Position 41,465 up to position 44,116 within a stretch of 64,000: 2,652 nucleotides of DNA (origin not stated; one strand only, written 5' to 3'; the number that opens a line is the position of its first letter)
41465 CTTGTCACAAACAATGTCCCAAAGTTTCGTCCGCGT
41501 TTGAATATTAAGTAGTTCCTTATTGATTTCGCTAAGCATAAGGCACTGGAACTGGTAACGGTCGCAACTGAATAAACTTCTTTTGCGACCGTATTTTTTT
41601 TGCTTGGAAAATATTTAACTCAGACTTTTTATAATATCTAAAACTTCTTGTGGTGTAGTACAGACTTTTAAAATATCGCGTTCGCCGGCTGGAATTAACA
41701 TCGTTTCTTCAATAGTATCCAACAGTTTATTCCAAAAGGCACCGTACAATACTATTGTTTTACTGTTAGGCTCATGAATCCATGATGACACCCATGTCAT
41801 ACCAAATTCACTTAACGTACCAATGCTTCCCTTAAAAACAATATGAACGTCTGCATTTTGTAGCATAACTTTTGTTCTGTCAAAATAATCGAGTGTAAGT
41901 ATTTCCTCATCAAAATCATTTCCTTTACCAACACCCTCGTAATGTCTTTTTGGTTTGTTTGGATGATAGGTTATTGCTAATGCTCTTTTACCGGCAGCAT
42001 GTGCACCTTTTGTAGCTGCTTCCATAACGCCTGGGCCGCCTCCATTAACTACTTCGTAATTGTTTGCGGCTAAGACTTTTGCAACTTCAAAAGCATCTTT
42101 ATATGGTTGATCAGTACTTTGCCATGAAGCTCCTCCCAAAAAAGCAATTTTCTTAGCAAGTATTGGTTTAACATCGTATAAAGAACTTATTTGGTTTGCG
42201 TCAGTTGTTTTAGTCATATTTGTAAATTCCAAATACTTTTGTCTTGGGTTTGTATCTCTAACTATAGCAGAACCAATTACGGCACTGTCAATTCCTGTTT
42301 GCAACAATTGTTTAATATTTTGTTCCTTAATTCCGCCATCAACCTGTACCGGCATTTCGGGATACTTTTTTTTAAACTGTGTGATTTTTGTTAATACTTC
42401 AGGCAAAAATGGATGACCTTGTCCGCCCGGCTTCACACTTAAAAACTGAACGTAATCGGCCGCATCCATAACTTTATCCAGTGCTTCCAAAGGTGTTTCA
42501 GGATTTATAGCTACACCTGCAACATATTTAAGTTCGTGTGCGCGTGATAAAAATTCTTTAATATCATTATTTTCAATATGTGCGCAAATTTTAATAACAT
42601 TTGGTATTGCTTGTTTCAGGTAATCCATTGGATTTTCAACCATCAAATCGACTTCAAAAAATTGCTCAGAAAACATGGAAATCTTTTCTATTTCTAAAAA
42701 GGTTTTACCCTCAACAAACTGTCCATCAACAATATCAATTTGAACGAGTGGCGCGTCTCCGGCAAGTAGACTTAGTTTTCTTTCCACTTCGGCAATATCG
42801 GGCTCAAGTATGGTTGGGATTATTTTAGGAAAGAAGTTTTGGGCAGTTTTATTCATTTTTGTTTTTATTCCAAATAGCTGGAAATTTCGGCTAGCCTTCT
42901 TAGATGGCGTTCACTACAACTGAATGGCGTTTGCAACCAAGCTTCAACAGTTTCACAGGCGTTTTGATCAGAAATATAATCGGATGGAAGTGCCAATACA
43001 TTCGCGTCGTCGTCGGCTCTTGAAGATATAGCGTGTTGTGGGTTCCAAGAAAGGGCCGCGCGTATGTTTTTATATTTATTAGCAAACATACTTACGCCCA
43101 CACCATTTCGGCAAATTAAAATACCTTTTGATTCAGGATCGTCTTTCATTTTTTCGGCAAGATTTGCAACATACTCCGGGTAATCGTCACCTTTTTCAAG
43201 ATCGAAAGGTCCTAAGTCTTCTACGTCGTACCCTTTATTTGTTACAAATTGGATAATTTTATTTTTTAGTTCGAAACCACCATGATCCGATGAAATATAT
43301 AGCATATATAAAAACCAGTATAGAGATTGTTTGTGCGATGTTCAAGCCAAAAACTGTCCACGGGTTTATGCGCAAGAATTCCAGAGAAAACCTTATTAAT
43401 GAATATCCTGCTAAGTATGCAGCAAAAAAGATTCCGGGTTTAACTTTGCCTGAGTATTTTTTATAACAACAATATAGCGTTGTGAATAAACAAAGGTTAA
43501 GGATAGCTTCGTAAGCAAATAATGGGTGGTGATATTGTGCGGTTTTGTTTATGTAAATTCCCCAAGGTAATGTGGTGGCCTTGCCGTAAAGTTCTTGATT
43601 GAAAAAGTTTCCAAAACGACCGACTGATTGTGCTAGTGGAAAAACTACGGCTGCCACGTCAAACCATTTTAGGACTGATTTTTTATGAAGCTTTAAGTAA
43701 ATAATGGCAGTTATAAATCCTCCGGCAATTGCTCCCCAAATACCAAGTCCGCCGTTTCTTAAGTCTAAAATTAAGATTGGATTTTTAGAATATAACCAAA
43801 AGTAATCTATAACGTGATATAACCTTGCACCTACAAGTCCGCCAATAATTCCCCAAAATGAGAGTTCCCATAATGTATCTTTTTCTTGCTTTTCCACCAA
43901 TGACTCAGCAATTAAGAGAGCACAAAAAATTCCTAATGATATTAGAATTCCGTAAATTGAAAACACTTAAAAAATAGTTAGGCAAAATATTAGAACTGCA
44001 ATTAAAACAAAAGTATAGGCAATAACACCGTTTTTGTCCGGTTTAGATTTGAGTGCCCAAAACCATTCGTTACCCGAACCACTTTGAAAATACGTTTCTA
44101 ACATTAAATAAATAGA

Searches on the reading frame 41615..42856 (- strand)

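Call 67: search_protein_families(library=pfam, proteins=[window:41615-42856:-], max_evalue=0.001)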
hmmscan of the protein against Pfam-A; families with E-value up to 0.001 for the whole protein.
window:41615-42856:- (413 aa): 6 families
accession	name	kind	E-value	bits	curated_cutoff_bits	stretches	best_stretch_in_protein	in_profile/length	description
PF00834.25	Ribul_P_3_epim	-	6.7e-36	124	21.1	1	11-198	1-197/198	Ribulose-phosphate 3 epimerase family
PF18306.6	LDcluster4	-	5.2e-16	59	26.3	1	236-355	3-114/151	SLOG cluster4 family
PF03641.19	Lysine_decarbox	-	1.5e-13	51.5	27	1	278-407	1-129/131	Possible lysine decarboxylase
PF00977.27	His_biosynth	-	3e-06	27.3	23.6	1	162-208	69-115/228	Histidine biosynthesis protein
PF00290.26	Trp_syntA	-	4.2e-05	23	27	1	95-206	128-237/259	Tryptophan synthase alpha chain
PF02581.23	TMP-TENI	-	4.7e-05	23.3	27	1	93-198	77-180/180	Thiamine monophosphate synthase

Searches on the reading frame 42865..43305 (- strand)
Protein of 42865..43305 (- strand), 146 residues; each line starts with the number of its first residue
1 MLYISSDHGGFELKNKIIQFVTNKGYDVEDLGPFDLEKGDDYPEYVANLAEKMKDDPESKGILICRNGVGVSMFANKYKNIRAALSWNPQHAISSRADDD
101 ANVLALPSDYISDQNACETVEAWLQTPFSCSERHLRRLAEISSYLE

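Call 67: search_protein_families(library=pfam, proteins=[window:42865-43305:-], max_evalue=0.001)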
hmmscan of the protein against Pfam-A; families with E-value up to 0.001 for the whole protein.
window:42865-43305:- (146 aa): 1 family
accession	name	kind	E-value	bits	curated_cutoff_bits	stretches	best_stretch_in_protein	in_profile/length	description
PF02502.23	LacAB_rpiB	-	3.5e-43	147.3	24.7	1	3-141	2-138/138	Ribose/Galactose Isomerase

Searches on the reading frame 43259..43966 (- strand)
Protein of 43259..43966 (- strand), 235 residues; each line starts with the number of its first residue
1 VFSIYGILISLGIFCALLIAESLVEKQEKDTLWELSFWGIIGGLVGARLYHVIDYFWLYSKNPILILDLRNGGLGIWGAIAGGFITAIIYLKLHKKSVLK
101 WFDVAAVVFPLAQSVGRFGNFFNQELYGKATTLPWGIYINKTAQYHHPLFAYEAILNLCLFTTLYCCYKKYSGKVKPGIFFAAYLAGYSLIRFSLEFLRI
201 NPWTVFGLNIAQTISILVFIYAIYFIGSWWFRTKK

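Call 67: search_protein_families(library=pfam, proteins=[window:43259-43966:-], max_evalue=0.001)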
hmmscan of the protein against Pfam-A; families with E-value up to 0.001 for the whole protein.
window:43259-43966:- (235 aa): 1 family
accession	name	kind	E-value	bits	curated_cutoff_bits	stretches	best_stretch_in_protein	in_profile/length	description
PF01790.23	LGT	-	3.1e-60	203.9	24.9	1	4-226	13-238/240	Prolipoprotein diacylglyceryl transferase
